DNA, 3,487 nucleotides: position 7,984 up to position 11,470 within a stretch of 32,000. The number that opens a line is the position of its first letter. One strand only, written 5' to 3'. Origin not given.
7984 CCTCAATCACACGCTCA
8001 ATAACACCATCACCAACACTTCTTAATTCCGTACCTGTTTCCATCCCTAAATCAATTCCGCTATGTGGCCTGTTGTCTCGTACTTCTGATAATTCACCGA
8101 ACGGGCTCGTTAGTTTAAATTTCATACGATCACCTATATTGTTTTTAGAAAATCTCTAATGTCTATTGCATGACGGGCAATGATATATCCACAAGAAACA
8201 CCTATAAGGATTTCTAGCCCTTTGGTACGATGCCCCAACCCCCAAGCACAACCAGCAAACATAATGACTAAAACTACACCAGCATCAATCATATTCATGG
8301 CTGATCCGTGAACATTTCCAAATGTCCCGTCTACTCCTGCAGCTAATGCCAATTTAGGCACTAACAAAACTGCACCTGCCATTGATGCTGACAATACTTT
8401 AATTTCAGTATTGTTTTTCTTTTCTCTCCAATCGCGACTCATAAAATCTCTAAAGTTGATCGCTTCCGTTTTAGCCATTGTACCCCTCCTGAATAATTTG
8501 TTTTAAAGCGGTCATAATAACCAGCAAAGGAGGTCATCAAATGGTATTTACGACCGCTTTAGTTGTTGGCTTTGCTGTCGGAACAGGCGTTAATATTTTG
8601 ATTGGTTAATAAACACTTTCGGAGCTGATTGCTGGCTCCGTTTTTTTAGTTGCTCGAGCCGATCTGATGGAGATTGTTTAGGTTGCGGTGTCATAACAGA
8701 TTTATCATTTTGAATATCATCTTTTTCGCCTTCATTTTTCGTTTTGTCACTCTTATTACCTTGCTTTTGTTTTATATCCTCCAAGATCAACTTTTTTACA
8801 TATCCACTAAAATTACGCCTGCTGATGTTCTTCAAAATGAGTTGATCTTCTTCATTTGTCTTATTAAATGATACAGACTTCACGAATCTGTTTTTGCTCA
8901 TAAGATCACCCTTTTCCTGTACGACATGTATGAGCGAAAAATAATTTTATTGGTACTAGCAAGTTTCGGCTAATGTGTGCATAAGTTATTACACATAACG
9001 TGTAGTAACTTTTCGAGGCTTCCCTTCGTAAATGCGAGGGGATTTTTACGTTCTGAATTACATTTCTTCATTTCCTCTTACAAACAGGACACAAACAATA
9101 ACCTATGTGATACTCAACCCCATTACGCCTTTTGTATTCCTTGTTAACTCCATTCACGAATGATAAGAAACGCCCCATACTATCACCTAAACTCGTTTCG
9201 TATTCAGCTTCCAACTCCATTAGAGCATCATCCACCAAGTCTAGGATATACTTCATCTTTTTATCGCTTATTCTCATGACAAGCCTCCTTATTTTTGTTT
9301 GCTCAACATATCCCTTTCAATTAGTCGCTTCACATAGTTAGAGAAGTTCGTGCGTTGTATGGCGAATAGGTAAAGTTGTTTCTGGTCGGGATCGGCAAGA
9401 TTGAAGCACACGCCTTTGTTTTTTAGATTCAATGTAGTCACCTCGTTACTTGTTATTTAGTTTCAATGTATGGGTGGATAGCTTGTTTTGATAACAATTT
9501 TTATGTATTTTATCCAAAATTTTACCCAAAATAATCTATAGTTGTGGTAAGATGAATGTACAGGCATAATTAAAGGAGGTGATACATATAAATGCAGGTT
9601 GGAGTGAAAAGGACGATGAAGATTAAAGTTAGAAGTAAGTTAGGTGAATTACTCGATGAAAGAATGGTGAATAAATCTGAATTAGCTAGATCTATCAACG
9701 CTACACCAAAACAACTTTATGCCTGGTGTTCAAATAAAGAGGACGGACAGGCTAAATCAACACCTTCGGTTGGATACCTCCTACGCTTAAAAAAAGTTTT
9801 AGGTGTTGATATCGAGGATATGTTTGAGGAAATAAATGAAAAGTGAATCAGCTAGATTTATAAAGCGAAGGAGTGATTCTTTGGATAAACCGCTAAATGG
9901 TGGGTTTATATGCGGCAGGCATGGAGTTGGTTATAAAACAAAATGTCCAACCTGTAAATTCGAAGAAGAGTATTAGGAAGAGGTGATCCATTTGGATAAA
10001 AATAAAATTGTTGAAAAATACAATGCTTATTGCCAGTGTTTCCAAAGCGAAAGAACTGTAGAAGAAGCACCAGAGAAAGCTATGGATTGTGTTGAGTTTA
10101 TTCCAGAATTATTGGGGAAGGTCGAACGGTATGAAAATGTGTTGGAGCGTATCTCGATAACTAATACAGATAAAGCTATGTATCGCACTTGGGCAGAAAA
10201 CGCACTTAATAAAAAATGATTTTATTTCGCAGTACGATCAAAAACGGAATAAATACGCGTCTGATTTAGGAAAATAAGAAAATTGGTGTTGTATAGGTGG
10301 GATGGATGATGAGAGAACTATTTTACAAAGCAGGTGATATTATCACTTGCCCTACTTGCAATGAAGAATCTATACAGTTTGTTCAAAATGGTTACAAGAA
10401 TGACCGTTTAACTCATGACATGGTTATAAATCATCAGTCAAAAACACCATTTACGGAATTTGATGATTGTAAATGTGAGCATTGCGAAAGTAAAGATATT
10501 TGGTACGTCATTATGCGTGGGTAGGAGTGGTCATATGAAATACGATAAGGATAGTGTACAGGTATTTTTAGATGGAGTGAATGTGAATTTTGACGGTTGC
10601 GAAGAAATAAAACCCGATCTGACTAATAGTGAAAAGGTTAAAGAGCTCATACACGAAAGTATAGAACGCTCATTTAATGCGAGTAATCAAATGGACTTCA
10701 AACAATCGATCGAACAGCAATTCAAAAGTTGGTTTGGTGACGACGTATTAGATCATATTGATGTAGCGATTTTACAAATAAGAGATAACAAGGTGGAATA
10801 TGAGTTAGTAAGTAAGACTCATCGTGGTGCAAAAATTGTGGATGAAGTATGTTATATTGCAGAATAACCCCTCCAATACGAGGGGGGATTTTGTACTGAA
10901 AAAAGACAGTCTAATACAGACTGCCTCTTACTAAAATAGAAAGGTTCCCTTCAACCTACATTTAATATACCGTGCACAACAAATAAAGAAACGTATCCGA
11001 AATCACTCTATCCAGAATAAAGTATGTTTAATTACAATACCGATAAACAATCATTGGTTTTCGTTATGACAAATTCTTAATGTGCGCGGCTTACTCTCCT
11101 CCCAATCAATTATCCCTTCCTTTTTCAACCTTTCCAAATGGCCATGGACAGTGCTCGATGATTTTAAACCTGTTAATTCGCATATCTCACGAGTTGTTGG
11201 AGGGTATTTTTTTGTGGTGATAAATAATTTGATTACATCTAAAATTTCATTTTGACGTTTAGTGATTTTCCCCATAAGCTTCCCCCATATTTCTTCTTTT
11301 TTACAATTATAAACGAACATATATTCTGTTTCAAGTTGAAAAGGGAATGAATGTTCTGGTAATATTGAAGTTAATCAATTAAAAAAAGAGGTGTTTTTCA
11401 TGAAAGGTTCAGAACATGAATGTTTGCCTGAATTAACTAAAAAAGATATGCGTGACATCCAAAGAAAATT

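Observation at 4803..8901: Translationally coupled cassette: RHH-like protein, VirB2/B3-topology membrane protein, TM-anchored M23 peptidase and an ~879-aa VirB4/VirD4-like ATPase, inside a prophage accessory arm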

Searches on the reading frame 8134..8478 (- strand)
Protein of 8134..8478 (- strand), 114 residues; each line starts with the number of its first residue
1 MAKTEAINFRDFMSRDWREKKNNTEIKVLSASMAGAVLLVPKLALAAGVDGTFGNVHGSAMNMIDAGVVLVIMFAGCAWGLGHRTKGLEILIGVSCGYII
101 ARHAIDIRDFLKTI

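Call 4: search_protein_families(library=pfam, proteins=[window:8134-8478:-], max_evalue=0.01)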
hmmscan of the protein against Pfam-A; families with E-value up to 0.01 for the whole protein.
window:8134-8478:- (114 aa): 1 family
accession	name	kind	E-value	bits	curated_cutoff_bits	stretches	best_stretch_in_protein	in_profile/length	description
PF04956.18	TrbC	-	0.0017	18.9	27.9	1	20-106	4-93/98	TrbC/VIRB2 pilin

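Call 5: search_protein_families(library=phrogs, proteins=[window:8134-8478:-], max_evalue=0.001)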
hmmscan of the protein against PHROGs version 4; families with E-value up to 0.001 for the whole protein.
window:8134-8478:- (114 aa): 1 family
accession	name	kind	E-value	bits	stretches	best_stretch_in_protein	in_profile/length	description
phrog_5422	-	unknown function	6.1e-25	89.4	1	2-114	1-144/148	-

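Call 6: search_protein_families(library=ncbifam, proteins=[window:8134-8478:-], max_evalue=0.01)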
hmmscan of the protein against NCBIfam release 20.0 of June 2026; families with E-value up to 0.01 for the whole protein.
window:8134-8478:- (114 aa): 0 families

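Call 32: find_homologous_proteins(query=window:8134-8478:-, max_evalue=0.001)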
Query window:8134-8478:- (114 aa): 134 proteins with E <= 0.001 among 157 candidates; the best 120 are listed.
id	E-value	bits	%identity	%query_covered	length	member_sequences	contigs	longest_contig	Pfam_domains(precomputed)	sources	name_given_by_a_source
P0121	1.2e-68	246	100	100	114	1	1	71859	-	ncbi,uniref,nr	ncbi:glycosyltransferase [Desertibacillus haloalkaliphilus]|uniref:glycosyltransferase n=1 Tax=Deser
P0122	1.2e-47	178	71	100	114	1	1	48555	-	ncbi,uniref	ncbi:glycosyltransferase [Anaerobacillus sp. MEB173]|uniref:glycosyltransferase n=1 Tax=Anaerobacill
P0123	9.3e-44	165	67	100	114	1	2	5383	PF04956.19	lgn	-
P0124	1.0e-43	165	68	100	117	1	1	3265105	-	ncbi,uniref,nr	ncbi:glycosyltransferase [Bacillus sp. FJAT-45350]|uniref:glycosyltransferase n=1 Tax=Bacillus sp. F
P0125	1.8e-43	165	68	100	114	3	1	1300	-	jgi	jgi:xanthine/uracil permease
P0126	1.4e-41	158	70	100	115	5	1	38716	-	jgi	jgi:hypothetical protein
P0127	1.9e-41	158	65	100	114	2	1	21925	-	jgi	jgi:hypothetical protein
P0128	2.1e-41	158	64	100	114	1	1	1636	-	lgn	-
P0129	2.9e-41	157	66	100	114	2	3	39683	-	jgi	jgi:hypothetical protein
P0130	5.0e-41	157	63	100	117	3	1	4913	-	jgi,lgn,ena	-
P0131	8.2e-41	156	67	100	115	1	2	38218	-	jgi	jgi:hypothetical protein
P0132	8.5e-41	156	66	100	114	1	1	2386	-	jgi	jgi:hypothetical protein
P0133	2.1e-40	155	65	96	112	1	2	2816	-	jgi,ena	jgi:hypothetical protein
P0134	2.7e-40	154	64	100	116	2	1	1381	-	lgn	-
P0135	4.1e-40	154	66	100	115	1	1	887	-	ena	-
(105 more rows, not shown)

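Call 36: search_protein_families(library=pfam, alignment_id=A2, max_evalue=1)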
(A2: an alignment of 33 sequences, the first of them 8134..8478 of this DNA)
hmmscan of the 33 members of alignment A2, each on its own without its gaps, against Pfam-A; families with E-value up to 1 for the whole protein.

A. member 1, window:8134-8478:- (114 aa): 2 families
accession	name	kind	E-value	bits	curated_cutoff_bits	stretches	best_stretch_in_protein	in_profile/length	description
PF04956.18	TrbC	-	0.0017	18.9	27.9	1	20-106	4-93/98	TrbC/VIRB2 pilin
PF09716.15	ETRAMP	-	0.1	13.1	29.1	0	15-40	42-67/81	Malarial early transcribed membrane protein (ETRAMP)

B. families by the number of members that match (of 33 scanned): 12 families
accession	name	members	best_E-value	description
PF04956.18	TrbC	19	2.8e-05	TrbC/VIRB2 pilin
PF01910.22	Thiamine_BP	6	5.1e-06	Thiamine-binding protein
PF00860.26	Xan_ur_permease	1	0.0041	Permease family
PF13687.11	DUF4153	1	0.051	Domain of unknown function (DUF4153)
PF19629.4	DUF6133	1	0.058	Family of unknown function (DUF6133)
PF23115.1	zf-C2H2_STOP2_3rd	1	0.069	STOP2-like, C2H2-type zinc finger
PF17336.7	DUF5368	1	0.095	Family of unknown function (DUF5368)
PF09716.15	ETRAMP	1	0.1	Malarial early transcribed membrane protein (ETRAMP)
PF05862.16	IceA2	1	0.14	Helicobacter pylori IceA2 protein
PF08473.17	VGCC_alpha2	1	0.16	Neuronal voltage-dependent calcium channel alpha 2acd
PF12670.12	DUF3792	1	0.16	Protein of unknown function (DUF3792)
PF19953.4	EACC1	1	0.22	Effector Associated Constant Component 1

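Call 90: search_protein_families(library=padloc, proteins=[window:8134-8478:-], max_evalue=0.01)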
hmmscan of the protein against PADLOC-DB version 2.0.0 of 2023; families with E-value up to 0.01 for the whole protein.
window:8134-8478:- (114 aa): 0 families

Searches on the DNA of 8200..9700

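Call 85: search_rna_families(source=window, start=8200, end=9700, threshold=evalue, max_evalue=1)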
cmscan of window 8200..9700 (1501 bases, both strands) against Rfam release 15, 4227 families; matches with E-value up to 1: 1.
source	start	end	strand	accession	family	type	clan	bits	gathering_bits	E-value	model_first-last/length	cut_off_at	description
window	8911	8955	+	RF02054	STnc420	Gene; sRNA;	-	20.7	70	0.55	1-58/58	no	Salmonella enterica sRNA STnc420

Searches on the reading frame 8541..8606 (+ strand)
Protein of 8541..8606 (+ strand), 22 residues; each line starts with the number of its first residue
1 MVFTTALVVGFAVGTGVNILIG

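Call 87: list_cluster_members(proteins=[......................, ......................, window:8541-8606:+, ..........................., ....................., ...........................])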
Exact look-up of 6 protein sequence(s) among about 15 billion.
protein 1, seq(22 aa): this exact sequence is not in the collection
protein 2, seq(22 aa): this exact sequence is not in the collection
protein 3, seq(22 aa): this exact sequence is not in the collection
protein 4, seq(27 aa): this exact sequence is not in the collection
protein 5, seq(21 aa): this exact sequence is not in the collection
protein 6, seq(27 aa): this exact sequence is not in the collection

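Call 95: search_protein_families(library=pfam, proteins=[window:8541-8606:+], max_evalue=10)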
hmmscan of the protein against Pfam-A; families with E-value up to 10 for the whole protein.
seq(22 aa): 0 families

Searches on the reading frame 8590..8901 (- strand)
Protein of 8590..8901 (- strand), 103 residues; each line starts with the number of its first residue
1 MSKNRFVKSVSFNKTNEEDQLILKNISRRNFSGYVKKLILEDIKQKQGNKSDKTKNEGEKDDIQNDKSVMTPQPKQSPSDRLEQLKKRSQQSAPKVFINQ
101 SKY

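Call 4: search_protein_families(library=pfam, proteins=[window:8590-8901:-], max_evalue=0.01)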
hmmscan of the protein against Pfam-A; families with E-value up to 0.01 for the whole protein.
window:8590-8901:- (103 aa): 0 families

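Call 5: search_protein_families(library=phrogs, proteins=[window:8590-8901:-], max_evalue=0.001)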
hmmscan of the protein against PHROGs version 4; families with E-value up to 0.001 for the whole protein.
window:8590-8901:- (103 aa): 4 families
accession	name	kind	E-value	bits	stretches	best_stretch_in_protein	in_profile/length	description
phrog_17574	-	unknown function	1.7e-24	87.7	1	3-93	2-89/102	-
phrog_14312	-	unknown function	1.1e-07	33.3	1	5-67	3-61/87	-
phrog_4223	-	unknown function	3.4e-06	28.3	1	8-59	4-55/67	-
phrog_8966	-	unknown function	7.3e-05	23.9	1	7-52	4-48/67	-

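Call 6: search_protein_families(library=ncbifam, proteins=[window:8590-8901:-], max_evalue=0.01)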
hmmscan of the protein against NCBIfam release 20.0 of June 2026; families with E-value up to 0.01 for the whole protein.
window:8590-8901:- (103 aa): 0 families

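Call 90: search_protein_families(library=padloc, proteins=[window:8590-8901:-], max_evalue=0.01)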
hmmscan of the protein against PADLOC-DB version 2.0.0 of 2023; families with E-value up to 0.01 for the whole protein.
window:8590-8901:- (103 aa): 0 families

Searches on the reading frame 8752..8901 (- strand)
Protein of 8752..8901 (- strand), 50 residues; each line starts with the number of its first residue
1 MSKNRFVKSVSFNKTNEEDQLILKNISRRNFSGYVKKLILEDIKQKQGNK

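Call 95: search_protein_families(library=pfam, proteins=[window:8752-8901:-], max_evalue=10)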
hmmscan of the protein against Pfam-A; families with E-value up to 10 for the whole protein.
seq(50 aa): 2 families
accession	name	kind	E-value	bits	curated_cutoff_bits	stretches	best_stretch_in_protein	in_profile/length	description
PF12030.13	DUF3517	-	0.077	12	25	1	14-49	184-218/406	Domain of unknown function (DUF3517)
PF12241.14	Enoyl_reductase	-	0.087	12.6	22.1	1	7-48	8-49/236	Trans-2-enoyl-CoA reductase catalytic region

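Call 97: search_solved_structures(query=A7, max_evalue=10, show_alignments=2)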
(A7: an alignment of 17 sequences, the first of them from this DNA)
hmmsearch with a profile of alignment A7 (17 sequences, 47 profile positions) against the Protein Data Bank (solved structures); distinct sequences matched with E-value up to 10: 1.
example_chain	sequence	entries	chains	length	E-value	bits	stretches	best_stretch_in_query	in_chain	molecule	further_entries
9cer_P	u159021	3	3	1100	0.23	14.3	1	29-45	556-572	Maltose/maltodextrin-binding periplasmic protein,Guillardia theta Fanzor1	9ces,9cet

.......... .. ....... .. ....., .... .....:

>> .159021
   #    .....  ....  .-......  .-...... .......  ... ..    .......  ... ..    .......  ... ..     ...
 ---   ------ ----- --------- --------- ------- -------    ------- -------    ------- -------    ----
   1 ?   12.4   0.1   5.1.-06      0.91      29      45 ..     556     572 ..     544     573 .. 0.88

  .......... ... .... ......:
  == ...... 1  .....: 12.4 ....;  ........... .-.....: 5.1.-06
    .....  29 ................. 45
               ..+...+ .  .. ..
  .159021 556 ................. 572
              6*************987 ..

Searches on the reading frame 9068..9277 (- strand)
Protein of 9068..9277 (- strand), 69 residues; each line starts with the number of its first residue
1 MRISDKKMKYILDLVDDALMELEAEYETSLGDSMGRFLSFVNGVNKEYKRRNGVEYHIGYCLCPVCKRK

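Call 4: search_protein_families(library=pfam, proteins=[window:9068-9277:-], max_evalue=0.01)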
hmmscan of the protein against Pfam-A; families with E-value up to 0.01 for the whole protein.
window:9068-9277:- (69 aa): 0 families

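Call 5: search_protein_families(library=phrogs, proteins=[window:9068-9277:-], max_evalue=0.001)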
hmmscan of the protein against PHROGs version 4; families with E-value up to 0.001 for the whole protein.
window:9068-9277:- (69 aa): 0 families

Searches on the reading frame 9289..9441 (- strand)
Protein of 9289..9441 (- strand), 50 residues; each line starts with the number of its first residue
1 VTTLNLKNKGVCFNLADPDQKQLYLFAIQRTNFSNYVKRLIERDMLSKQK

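Call 4: search_protein_families(library=pfam, proteins=[window:9289-9441:-], max_evalue=0.01)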
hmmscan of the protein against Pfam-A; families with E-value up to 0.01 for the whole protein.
window:9289-9441:- (50 aa): 0 families

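Call 5: search_protein_families(library=phrogs, proteins=[window:9289-9441:-], max_evalue=0.001)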
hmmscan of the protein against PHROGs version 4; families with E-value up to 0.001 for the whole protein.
window:9289-9441:- (50 aa): 4 families
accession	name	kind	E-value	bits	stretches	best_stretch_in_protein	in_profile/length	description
phrog_4223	-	unknown function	8.2e-13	49.5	1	7-49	2-43/67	-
phrog_8966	-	unknown function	4.9e-11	43.7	1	7-45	3-41/67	-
phrog_14312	-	unknown function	3.3e-07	31.7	1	15-47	10-41/87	-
phrog_17574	-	unknown function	4.7e-05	25.3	1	8-49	6-46/102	-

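Call 95: search_protein_families(library=pfam, proteins=[window:9292-9441:-], max_evalue=10)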
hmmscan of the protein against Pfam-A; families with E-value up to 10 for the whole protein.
seq(50 aa): 0 families

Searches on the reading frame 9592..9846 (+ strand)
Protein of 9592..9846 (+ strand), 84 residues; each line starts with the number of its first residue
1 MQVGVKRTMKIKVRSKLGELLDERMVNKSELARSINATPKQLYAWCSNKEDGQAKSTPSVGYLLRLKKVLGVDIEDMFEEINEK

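Call 4: search_protein_families(library=pfam, proteins=[window:9592-9846:+], max_evalue=0.01)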
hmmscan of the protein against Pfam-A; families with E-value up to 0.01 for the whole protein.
window:9592-9846:+ (84 aa): 3 families
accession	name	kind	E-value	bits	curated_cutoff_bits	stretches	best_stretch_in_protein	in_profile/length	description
PF13443.12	HTH_26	-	2.2e-06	28.2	22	1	16-79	1-59/63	Cro/C1-type HTH DNA-binding domain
PF04218.19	CENP-B_N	-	0.00021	21.3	21.2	1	20-51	18-48/53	CENP-B N-terminal DNA-binding domain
PF01381.28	HTH_3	-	0.005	17.3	23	0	19-76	3-54/55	Helix-turn-helix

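Call 5: search_protein_families(library=phrogs, proteins=[window:9592-9846:+], max_evalue=0.001)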
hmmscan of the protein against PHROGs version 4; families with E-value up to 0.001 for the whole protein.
window:9592-9846:+ (84 aa): 2 families
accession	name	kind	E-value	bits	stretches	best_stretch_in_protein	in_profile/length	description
phrog_3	-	transcription regulation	7.6e-05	23.6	1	7-81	83-149/430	transcriptional repressor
phrog_8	-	transcription regulation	0.00059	20.4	1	9-77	69-215/346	transcriptional regulator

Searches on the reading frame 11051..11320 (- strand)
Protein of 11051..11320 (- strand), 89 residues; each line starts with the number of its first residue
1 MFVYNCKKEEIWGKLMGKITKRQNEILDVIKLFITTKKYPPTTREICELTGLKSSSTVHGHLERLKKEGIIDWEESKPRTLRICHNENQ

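Call 89: search_protein_families(library=phrogs, proteins=[window:11051-11320:-], max_evalue=0.00001)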
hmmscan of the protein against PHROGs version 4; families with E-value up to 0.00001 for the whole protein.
window:11051-11320:- (89 aa): 3 families
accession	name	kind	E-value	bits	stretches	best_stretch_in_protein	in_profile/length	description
phrog_3502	-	unknown function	2.2e-22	80.5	1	16-88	46-118/131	-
phrog_362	-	transcription regulation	4.7e-12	47.1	1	17-85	2-70/106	transcriptional repressor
phrog_24920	-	unknown function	2.7e-09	38.1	1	16-80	1-65/125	-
